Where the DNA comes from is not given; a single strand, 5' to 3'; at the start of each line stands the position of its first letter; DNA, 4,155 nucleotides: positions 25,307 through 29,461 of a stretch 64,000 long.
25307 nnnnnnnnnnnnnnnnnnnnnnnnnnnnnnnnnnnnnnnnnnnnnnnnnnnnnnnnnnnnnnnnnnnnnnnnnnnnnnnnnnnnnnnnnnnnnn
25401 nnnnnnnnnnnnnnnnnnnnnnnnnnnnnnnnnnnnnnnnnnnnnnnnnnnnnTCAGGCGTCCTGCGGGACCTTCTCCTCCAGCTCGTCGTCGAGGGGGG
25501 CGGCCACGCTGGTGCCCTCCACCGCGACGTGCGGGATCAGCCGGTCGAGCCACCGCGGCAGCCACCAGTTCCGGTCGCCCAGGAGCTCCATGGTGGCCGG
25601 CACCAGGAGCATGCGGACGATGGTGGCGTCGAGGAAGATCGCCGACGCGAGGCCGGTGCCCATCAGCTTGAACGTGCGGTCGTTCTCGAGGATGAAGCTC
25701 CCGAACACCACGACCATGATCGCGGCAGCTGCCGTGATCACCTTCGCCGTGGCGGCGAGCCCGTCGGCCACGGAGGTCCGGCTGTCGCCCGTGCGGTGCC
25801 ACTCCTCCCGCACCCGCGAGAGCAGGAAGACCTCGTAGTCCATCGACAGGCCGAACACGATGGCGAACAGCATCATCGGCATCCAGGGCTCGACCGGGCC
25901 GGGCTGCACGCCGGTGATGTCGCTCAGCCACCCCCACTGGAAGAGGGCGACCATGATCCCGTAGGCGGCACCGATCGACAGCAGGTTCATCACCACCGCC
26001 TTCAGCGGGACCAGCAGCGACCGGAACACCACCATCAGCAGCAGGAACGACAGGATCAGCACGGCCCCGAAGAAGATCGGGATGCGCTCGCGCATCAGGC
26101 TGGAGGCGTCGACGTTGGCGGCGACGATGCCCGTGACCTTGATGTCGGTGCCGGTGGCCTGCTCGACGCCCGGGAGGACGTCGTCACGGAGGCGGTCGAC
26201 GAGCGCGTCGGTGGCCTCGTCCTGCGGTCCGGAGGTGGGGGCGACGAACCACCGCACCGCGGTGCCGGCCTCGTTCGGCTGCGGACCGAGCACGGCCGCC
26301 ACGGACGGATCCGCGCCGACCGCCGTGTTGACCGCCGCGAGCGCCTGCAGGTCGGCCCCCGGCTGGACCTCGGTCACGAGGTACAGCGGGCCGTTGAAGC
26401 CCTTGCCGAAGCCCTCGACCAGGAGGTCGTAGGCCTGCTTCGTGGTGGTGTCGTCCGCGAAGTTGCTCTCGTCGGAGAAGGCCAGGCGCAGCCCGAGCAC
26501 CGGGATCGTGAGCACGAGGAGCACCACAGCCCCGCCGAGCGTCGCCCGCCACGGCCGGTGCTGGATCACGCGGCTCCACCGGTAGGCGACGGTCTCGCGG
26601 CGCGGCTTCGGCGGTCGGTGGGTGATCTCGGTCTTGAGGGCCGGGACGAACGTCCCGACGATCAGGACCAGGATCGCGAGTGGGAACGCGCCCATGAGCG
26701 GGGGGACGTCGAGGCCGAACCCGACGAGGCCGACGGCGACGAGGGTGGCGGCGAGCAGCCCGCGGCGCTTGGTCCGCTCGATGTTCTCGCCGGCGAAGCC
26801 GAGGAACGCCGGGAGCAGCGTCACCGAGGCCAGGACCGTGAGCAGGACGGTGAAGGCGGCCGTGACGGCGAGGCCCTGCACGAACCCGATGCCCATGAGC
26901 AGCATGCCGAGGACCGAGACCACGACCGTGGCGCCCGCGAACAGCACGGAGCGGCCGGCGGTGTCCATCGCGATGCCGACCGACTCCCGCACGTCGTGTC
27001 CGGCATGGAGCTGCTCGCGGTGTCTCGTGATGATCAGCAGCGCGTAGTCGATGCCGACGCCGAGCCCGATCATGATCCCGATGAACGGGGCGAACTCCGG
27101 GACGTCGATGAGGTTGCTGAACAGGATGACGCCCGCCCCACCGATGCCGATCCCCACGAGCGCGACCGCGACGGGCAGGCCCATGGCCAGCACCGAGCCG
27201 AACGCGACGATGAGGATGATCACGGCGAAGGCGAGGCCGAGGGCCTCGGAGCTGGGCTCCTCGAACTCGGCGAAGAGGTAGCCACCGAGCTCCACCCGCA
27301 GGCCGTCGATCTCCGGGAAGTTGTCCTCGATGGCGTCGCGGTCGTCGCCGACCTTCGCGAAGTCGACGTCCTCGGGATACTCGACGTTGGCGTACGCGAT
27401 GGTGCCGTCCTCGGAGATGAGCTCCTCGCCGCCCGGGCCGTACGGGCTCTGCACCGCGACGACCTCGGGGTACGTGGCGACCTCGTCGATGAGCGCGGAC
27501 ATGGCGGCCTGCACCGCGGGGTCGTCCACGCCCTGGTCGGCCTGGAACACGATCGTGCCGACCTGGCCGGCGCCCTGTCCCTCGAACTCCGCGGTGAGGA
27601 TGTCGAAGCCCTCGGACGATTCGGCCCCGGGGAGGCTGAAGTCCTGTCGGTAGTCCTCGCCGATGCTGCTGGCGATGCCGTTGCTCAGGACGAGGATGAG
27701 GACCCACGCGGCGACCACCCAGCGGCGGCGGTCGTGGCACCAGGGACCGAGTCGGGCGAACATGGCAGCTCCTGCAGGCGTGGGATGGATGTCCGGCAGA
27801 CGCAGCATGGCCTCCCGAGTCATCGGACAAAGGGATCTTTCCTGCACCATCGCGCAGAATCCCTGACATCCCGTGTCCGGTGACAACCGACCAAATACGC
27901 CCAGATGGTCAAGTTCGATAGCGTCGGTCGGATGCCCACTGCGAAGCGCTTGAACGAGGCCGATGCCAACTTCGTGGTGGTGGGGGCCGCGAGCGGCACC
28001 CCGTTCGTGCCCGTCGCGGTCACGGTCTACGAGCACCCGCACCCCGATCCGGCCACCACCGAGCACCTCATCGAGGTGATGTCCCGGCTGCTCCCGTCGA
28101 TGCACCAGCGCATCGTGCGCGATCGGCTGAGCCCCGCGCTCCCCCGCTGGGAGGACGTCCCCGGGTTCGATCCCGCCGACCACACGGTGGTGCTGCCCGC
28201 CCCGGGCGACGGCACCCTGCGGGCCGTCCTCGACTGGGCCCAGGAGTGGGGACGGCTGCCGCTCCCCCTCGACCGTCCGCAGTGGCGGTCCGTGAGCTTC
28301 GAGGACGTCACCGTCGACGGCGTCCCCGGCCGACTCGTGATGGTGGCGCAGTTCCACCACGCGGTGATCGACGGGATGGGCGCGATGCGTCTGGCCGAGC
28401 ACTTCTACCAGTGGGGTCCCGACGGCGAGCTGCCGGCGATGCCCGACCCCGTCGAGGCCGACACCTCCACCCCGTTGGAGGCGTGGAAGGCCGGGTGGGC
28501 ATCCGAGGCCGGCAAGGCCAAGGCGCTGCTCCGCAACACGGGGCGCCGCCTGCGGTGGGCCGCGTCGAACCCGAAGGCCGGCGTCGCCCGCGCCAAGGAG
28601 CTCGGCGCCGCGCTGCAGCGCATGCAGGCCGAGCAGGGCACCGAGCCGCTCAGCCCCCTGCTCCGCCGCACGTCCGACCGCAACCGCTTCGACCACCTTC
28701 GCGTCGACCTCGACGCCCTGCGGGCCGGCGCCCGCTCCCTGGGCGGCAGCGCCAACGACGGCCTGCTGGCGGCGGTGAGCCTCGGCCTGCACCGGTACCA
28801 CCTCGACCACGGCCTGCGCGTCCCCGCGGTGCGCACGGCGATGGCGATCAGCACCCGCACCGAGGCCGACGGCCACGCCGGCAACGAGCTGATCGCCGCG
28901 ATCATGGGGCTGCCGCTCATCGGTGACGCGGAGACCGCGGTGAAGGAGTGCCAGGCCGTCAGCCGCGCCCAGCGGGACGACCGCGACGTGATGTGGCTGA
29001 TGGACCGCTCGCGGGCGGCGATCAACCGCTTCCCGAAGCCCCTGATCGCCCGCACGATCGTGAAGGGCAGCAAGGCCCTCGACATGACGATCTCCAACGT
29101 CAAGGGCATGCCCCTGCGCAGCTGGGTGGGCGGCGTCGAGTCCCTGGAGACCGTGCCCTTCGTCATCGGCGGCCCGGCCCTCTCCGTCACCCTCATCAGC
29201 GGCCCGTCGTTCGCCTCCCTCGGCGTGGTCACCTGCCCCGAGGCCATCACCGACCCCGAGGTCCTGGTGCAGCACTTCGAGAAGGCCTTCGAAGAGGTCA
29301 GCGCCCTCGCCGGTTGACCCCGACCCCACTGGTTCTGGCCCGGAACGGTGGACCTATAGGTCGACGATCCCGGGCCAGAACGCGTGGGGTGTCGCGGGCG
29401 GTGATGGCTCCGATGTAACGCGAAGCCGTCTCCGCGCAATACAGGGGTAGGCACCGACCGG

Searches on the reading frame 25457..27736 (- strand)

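Call 49: search_protein_families(library=pfam, proteins=[window:25457-27736:-], max_evalue=0.001)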
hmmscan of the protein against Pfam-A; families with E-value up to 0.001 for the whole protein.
window:25457-27736:- (760 aa): 1 family
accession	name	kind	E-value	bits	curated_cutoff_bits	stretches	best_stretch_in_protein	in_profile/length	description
PF03176.21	MMPL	-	1.9e-86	290.5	20.5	2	34-323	3-311/333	MMPL family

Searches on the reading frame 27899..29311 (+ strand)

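Call 49: search_protein_families(library=pfam, proteins=[window:27899-29311:+], max_evalue=0.001)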
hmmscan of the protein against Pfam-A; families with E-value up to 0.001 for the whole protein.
window:27899-29311:+ (471 aa): 2 families
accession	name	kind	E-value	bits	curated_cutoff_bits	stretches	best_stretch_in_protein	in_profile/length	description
PF03007.21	WS_DGAT_cat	-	5.1e-21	76.1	23.6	1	18-287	1-261/263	Wax ester synthase/diacylglycerol acyltransferase catalytic domain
PF06974.18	WS_DGAT_C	-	4e-11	43.6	20.7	1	328-467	2-144/145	WS/DGAT C-terminal domain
